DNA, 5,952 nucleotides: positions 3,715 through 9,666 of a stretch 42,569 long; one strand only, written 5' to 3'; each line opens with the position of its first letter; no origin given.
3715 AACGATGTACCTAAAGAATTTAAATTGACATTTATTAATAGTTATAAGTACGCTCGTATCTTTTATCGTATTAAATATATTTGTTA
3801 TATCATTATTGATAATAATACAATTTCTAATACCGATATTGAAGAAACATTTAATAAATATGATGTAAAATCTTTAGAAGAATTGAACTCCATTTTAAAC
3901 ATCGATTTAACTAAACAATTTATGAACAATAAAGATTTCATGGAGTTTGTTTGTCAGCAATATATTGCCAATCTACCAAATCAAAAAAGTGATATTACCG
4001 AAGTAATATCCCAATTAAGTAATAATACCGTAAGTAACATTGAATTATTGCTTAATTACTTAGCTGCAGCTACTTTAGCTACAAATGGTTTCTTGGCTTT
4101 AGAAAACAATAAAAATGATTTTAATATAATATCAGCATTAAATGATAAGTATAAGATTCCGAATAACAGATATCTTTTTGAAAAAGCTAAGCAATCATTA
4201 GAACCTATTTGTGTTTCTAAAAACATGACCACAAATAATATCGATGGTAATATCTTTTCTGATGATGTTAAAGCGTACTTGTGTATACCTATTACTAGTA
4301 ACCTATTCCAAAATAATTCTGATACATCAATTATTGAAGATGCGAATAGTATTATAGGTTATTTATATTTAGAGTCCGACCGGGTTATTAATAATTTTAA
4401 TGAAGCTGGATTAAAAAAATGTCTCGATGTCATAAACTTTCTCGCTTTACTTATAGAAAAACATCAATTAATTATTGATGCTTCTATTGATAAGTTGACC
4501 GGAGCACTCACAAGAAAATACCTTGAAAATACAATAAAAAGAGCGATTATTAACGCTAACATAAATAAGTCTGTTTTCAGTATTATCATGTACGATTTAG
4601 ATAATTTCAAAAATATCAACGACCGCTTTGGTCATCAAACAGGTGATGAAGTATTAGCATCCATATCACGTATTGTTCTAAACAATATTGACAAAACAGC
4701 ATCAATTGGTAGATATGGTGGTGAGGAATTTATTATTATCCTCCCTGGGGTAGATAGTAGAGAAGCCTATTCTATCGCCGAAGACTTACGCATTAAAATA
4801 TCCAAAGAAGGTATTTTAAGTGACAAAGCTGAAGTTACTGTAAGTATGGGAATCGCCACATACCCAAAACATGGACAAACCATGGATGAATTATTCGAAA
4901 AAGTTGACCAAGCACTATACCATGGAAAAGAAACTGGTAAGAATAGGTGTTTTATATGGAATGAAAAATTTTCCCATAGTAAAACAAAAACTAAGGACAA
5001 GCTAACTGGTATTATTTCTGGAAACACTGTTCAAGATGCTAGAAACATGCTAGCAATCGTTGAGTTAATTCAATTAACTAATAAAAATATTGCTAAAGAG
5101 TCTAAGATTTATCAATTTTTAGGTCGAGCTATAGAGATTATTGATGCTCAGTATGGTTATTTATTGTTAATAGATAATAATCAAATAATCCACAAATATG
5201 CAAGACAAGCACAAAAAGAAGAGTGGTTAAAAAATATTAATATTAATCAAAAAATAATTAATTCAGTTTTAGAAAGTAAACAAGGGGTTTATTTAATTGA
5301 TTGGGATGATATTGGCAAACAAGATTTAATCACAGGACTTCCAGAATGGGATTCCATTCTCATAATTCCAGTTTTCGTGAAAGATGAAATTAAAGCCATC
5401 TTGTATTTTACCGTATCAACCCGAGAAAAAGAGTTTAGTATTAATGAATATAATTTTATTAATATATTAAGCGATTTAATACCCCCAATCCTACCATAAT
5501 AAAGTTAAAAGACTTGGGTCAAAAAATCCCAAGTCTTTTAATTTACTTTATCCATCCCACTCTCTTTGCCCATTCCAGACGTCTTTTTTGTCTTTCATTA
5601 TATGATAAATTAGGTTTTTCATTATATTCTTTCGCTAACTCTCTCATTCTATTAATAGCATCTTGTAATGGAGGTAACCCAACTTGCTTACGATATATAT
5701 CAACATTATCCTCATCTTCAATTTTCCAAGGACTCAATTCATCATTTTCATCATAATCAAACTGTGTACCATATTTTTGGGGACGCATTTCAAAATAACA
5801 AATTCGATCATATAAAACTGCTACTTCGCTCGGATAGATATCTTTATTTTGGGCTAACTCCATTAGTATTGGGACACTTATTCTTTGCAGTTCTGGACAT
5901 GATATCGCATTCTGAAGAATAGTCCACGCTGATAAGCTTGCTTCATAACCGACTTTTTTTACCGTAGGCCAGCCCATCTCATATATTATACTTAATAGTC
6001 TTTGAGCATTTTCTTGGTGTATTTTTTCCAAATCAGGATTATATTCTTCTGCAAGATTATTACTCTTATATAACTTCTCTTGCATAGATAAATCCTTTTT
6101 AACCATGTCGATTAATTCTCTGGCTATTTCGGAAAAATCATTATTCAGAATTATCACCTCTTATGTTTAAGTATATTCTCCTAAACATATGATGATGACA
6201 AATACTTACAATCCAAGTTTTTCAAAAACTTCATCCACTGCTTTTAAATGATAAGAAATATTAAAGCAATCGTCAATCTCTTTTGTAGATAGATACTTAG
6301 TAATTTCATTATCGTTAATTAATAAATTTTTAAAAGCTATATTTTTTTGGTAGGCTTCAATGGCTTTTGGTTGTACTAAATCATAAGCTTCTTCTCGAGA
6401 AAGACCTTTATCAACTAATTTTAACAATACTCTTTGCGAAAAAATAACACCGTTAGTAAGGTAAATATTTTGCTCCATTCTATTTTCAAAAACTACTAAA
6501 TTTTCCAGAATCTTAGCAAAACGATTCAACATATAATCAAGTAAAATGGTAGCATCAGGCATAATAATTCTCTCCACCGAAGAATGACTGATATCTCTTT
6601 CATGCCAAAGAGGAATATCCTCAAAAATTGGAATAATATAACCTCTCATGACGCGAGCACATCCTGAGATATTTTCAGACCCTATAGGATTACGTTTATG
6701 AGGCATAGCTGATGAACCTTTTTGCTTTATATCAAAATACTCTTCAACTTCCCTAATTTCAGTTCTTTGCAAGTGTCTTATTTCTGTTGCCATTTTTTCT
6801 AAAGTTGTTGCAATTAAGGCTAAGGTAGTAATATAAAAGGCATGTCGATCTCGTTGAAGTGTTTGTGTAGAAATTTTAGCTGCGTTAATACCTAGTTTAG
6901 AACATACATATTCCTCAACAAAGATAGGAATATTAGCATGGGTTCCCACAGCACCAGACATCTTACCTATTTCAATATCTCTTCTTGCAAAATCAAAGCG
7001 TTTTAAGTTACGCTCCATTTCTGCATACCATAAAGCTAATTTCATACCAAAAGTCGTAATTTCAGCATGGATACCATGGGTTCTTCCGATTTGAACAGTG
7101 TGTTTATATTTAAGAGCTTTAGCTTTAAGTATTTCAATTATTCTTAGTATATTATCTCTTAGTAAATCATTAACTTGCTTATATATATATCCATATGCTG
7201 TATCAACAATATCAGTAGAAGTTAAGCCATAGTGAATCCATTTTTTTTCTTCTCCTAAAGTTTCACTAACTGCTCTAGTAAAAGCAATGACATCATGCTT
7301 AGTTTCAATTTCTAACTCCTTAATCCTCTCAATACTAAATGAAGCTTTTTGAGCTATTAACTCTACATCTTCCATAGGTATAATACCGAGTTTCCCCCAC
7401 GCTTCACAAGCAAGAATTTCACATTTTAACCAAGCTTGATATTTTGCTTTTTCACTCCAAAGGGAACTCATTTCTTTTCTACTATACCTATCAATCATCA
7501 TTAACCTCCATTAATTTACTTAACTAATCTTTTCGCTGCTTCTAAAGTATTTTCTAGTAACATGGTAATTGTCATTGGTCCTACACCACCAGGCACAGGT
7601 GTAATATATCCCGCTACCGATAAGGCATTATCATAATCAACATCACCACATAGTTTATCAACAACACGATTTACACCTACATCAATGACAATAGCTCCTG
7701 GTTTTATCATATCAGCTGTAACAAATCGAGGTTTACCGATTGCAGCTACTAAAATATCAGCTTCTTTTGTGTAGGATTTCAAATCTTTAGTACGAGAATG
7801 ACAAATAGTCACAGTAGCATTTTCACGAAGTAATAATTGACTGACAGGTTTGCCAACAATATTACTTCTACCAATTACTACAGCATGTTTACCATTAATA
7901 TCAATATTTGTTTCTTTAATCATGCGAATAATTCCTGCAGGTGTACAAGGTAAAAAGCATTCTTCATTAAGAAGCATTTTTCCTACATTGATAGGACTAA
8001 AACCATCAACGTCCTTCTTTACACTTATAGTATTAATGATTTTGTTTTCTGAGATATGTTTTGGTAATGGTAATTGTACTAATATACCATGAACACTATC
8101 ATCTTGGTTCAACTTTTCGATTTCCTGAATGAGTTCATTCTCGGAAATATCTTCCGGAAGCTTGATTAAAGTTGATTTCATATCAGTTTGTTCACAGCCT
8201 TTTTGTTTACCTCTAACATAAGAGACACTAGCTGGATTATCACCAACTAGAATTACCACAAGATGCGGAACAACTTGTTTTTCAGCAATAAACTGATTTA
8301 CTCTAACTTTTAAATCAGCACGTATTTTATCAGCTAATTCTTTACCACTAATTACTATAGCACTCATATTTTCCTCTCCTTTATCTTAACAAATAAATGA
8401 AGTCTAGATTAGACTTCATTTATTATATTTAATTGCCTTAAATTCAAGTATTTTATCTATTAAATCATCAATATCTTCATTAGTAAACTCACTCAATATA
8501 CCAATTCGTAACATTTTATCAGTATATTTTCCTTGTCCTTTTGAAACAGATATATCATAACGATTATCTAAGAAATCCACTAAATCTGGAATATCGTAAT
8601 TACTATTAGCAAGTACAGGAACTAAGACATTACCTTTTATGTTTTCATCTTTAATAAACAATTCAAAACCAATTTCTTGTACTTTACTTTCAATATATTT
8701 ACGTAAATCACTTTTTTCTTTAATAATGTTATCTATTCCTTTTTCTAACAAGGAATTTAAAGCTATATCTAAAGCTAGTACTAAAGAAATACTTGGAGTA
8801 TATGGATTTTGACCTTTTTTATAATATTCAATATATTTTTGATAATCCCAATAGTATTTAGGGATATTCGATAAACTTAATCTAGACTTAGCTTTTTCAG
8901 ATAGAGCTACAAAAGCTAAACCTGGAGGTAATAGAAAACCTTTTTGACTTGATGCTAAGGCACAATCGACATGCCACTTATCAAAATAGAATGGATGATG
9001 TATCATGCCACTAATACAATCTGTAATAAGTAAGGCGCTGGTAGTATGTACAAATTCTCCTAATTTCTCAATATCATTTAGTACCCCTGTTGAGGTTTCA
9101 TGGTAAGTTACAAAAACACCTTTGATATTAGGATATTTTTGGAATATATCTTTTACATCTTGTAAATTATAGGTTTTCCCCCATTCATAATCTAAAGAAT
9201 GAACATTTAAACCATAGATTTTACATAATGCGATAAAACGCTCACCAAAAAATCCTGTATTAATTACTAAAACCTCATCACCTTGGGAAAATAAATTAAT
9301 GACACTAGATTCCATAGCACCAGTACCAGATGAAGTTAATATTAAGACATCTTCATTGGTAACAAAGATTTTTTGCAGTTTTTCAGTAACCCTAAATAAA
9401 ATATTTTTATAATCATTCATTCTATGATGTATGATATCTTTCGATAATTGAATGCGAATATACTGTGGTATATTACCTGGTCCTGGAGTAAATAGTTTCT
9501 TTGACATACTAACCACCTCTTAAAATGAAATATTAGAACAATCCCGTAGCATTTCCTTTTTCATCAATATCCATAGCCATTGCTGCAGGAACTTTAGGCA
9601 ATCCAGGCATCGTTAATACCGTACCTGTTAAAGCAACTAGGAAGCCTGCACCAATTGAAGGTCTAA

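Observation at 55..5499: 1.8k-aa pseudokinase - STAND NTPase - TPR - GAF - GGDEF - GAF fusion encoded head-on among core genes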

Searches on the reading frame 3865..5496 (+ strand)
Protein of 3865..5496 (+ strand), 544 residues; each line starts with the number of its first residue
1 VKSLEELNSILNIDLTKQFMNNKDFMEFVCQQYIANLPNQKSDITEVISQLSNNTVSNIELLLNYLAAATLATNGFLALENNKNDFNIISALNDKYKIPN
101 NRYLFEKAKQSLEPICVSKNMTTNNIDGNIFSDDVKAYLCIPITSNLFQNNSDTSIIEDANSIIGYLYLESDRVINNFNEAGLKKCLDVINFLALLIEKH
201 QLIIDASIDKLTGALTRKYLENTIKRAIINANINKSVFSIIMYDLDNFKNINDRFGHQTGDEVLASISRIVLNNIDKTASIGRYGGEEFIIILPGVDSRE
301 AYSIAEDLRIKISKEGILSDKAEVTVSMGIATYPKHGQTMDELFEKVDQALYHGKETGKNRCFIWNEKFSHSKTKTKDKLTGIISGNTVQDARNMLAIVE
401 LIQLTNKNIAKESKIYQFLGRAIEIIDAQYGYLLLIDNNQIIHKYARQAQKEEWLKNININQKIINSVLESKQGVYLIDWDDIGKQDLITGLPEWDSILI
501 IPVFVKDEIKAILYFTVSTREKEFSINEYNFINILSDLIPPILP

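Call 37: predict_structure(alignment_id=A1)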
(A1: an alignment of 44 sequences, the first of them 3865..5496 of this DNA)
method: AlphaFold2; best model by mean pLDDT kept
length: 544 residues; sequences in the alignment: 44
mean_pLDDT: 84.6   pTM: 0.50
mean pLDDT of the five models: 84.6, 84.2, 83.7, 83.5, 81.9
residues with pLDDT >= 90: 240; 70-90: 234; 50-70: 52; < 50: 18
segments of 3 or more residues with pLDDT < 50: 148-160, 373-376
pLDDT, mean of each block of 10 residues (from residue 1): 68 72 85 72 77 85 90 90 77 78 84 82 56 80 69 44 86 87 90 89 82 89 86 89 95 92 94 87 94 95 97 90 94 93 92 91 90 51 68 87 91 94 93 94 93 86 91 89 69 87 92 94 88 91 84
secondary structure, 60 per line:
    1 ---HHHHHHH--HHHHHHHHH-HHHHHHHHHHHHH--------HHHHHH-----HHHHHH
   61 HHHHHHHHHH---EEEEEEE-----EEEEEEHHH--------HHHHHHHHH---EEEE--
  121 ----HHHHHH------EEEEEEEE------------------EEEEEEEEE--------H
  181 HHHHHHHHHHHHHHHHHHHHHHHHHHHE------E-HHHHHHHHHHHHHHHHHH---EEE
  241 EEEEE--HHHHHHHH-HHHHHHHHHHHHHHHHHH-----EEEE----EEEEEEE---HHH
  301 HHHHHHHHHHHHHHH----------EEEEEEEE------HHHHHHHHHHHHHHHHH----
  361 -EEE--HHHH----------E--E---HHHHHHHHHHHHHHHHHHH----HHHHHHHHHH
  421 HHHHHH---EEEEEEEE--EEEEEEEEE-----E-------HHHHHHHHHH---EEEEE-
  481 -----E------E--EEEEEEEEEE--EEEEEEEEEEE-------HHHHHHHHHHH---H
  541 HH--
elements in order: H4-10 H13-21 H23-35 H44-49 H55-70 E74-80 E86-91 H103-111 E115-118 H125-130 E137-144 E163-171 H180-207 H217-234 E238-245 H248-255 H257-274 E280-283 E288-294 H298-315 E326-333 H340-356 E362-364 H367-370 H388-406 H411-426 E430-437 E440-448 H462-471 E475-479 E496-505 E508-518 H526-536
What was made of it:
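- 5017..5496 (+): GAF-B, the terminal GAF, aa 1655-1814, with family-specific IDWD, GxPxW-S and KEF motifs. Model (call 37).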

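Call 43: fold_search(model_id=the predicted structure, library=pdb)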
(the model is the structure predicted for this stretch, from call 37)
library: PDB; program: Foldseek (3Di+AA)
matches with E <= 10: 1410; with E <= 0.001: 168
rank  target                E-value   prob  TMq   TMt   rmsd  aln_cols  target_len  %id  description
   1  5llw_A                7.0e-17  1.00  0.28  0.23  20.6       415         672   18  Bacteriophytochrome activated diguanylyl cyclase from Idiomarina species A28L (released 2017-03-15)
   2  5llw_B                1.1e-15  1.00  0.29  0.24  19.0       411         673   19  Bacteriophytochrome activated diguanylyl cyclase from Idiomarina species A28L (released 2017-03-15)
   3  5llx_B                1.9e-15  1.00  0.29  0.24  25.5       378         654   18  Bacteriophytochrome activated diguanylyl cyclase from Idiomarina species A28L with GTP bound (released 2017-03-15)
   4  6et7_B                4.0e-15  1.00  0.28  0.24  25.3       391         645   19  Activated heterodimer of the bacteriophytochrome regulated diguanylyl cyclase variant - S505V A526V - from Idiomarina  (released 2018-06-13)
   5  5llx_A                4.7e-15  1.00  0.28  0.23  20.1       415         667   18  Bacteriophytochrome activated diguanylyl cyclase from Idiomarina species A28L with GTP bound (released 2017-03-15)
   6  6et7_A                9.7e-15  1.00  0.28  0.24  21.0       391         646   19  Activated heterodimer of the bacteriophytochrome regulated diguanylyl cyclase variant - S505V A526V - from Idiomarina  (released 2018-06-13)
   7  4zmu_B                5.4e-14  1.00  0.29  0.45  15.9       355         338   19  Dcsbis, a diguanylate cyclase from Pseudomonas aeruginosa (released 2016-05-04)
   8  4zmu_A                5.4e-14  1.00  0.29  0.45  15.6       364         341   18  Dcsbis, a diguanylate cyclase from Pseudomonas aeruginosa (released 2016-05-04)
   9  3ign                  1.1e-13  1.00  0.29  0.91   1.9       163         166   37  Crystal Structure of the GGDEF domain from Marinobacter aquaeolei diguanylate cyclase complexed with c-di-GMP - Northeas (released 2009-08-11)
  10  4wxo_A                1.1e-13  1.00  0.28  0.82   7.1       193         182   30  SadC (300-487) from Pseudomonas aeruginosa PAO1 (released 2015-11-18)
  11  8c05                  2.9e-13  1.00  0.29  0.51  15.8       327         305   23  LOV-activated diguanylate cyclase, dark-state structure (released 2023-07-19)
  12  5euh_A                3.2e-13  1.00  0.28  0.90   2.1       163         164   35  Crystal structure of the c-di-GMP-bound GGDEF domain of P. fluorescens GcbC (released 2015-12-30)
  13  3i5c_A                4.6e-13  1.00  0.29  0.76   7.2       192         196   30  Crystal structure of a fusion protein containing the leucine zipper of GCN4 and the GGDEF domain of WspR from Pseudomo (released 2009-08-18)
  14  5m3c_A                4.8e-13  1.00  0.28  0.37  11.9       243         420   25  Structure of the hybrid domain (GGDEF-EAL) of PA0575 from Pseudomonas aeruginosa PAO1 at 2.8 Ang. with GTP and Ca2+ bo (released 2017-12-20)
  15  2wb4_A                6.9e-13  1.00  0.28  0.33   7.7       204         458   28  activated diguanylate cyclase PleD in complex with c-di-GMP (released 2010-04-21)
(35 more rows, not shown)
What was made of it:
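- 4027..4401 (+): GAF-A, the divergent middle GAF, aa about 1325-1449. The AlphaFold fold and its alignment to IsPadC and Dcsbis support the call (calls 37, 43).
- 4480..4956 (+): GGDEF diguanylate cyclase domain, aa 1476-1634. Foldseek TM about 0.9 to solved GGDEF domains (call 43).
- Closest known: GAF/PHY-helix-GGDEF diguanylate cyclases. Same: These are the best structural matches to the C-terminal 544 aa (call 43).
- Checked: It is also supported by the AlphaFold model (pLDDT 84.6, call 37), which aligns over 355-415 columns to GAF/PHY-helix-GGDEF cyclases IsPadC 5llw and Dcsbis 4zmu (call 43).
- GAF/PHY-helix-GGDEF precedent: this is the arrangement of the solved cyclases IsPadC and Dcsbis (call 43).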

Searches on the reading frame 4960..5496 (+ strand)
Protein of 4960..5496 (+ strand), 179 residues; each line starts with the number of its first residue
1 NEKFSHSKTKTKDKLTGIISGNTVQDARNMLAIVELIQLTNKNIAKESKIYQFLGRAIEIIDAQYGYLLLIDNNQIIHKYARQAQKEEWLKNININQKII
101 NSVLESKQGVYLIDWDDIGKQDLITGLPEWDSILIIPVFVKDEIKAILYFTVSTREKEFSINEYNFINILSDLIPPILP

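Call 70: find_homologous_proteins(query=window:4960-5496:+, max_evalue=0.001)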
Query window:4960-5496:+ (179 aa): 1 proteins with E <= 0.001 among 82 candidates.
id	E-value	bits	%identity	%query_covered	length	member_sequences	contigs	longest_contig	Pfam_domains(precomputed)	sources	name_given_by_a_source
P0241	1.1e-45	173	69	66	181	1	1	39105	PF00990.27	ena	-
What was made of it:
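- Tried and rejected: Word-index search with the terminal GAF alone (call 70).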

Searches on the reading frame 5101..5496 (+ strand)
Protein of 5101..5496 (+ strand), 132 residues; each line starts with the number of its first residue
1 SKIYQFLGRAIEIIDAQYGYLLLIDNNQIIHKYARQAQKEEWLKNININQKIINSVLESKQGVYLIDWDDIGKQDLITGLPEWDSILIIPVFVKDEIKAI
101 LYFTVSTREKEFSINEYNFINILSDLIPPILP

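Call 50: search_protein_families(library=pfam, proteins=[window:5101-5496:+], max_evalue=1)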
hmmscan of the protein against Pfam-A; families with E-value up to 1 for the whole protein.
window:5101-5496:+ (132 aa): 2 families
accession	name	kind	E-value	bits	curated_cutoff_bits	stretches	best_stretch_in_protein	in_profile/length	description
PF13185.12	GAF_2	-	2.6e-08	34.6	28.6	1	7-127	12-131/136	GAF domain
PF01590.32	GAF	-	0.019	15.9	22.4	1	9-127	12-129/133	GAF domain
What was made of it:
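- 5017..5496 (+): GAF_2 at 34.6 bits when scanned alone (call 50).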

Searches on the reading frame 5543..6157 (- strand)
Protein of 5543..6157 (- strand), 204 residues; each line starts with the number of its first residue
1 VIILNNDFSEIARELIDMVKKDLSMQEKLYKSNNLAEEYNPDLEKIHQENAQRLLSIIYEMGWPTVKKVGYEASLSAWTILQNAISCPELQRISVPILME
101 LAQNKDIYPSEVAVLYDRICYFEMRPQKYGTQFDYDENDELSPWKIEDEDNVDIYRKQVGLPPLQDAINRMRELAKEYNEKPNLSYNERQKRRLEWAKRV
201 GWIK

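Call 11: search_protein_families(library=pfam, proteins=[window:5543-6157:-], max_evalue=0.00001)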
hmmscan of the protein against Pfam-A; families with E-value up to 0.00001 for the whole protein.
window:5543-6157:- (204 aa): 1 family
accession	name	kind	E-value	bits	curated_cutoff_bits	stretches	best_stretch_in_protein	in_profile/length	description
PF20329.3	DUF6624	-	2.3e-14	53.7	27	1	11-171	3-164/173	Family of unknown function (DUF6624)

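Call 86: search_protein_families(library=ncbifam, proteins=[window:5543-6157:-], max_evalue=0.00001)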
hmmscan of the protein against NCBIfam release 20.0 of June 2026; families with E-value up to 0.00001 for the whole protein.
window:5543-6157:- (204 aa): 0 families

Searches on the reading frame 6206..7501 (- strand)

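Call 11: search_protein_families(library=pfam, proteins=[window:6206-7501:-], max_evalue=0.00001)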
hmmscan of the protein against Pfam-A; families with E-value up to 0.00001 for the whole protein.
window:6206-7501:- (431 aa): 2 families
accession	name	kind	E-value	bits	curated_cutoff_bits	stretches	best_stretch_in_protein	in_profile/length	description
PF00206.25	Lyase_1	-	1e-58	199.7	27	1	9-285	8-310/312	Lyase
PF10397.14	ADSL_C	-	4.3e-23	81.9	32.7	1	351-428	1-78/79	Adenylosuccinate lyase C-terminus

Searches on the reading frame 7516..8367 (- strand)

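Call 11: search_protein_families(library=pfam, proteins=[window:7516-8367:-], max_evalue=0.00001)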
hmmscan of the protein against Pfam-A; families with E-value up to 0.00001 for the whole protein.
window:7516-8367:- (283 aa): 2 families
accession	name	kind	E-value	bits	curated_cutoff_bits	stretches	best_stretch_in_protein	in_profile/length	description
PF02882.25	THF_DHG_CYH_C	-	1.5e-74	249.1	27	1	125-280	2-158/160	Tetrahydrofolate dehydrogenase/cyclohydrolase, NAD(P)-binding domain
PF00763.28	THF_DHG_CYH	-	1.5e-43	148.2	32.8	1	6-121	1-115/115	Tetrahydrofolate dehydrogenase/cyclohydrolase, catalytic domain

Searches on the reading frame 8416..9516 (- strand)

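Call 11: search_protein_families(library=pfam, proteins=[window:8416-9516:-], max_evalue=0.00001)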
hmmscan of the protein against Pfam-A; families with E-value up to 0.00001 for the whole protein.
window:8416-9516:- (366 aa): 3 families
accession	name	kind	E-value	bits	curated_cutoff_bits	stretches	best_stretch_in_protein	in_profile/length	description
PF00266.25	Aminotran_5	-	5.6e-30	105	21.5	1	29-352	34-371/371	Aminotransferase class-V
PF00155.27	Aminotran_1_2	-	4.5e-08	33.1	19.7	1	54-356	64-361/361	Aminotransferase class I and II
PF01053.26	Cys_Met_Meta_PP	-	3.4e-07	29.6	27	1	57-190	69-196/381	Cys/Met metabolism PLP-dependent enzyme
